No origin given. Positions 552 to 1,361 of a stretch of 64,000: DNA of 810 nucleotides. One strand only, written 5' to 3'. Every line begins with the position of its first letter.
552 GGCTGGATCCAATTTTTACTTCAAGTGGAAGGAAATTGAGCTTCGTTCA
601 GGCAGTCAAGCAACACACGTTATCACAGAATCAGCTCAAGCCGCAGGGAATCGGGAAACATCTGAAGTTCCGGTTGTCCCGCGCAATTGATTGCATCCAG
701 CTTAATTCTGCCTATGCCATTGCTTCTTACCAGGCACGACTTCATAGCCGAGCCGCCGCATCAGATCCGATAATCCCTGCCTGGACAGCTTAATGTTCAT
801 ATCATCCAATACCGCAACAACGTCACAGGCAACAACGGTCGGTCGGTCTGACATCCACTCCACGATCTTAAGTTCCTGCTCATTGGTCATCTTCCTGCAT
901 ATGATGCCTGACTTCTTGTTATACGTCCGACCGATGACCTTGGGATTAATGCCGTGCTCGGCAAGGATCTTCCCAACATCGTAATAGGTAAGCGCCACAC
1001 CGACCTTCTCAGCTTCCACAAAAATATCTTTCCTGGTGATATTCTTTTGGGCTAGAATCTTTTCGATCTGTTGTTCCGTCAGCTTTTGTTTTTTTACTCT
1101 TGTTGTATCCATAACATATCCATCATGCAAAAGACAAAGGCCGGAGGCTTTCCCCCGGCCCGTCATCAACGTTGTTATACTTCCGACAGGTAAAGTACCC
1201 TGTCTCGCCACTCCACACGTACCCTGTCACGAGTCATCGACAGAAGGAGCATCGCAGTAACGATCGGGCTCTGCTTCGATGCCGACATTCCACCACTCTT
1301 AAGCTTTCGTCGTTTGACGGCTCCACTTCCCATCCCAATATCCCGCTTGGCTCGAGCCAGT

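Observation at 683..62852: Window-wide 16-bp quasi-palindrome GYGCAAT(TG/CA)ATTGCRC, about every 3-4 kb: candidate binding-site system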

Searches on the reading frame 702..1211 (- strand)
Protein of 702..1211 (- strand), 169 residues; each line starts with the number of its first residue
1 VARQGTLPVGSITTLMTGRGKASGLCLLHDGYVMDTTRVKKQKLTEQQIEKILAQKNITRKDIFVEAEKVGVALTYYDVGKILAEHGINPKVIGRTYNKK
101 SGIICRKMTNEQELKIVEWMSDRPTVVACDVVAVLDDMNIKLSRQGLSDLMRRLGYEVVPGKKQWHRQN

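Call 52: search_protein_families(library=pfam, proteins=[window:702-1211:-], max_evalue=0.01)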
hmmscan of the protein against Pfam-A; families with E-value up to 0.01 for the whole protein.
window:702-1211:- (169 aa): 1 family
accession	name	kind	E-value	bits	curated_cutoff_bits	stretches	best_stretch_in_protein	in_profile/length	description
PF13592.12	HTH_33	-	6e-05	23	25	0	139-168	19-48/60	Winged helix-turn helix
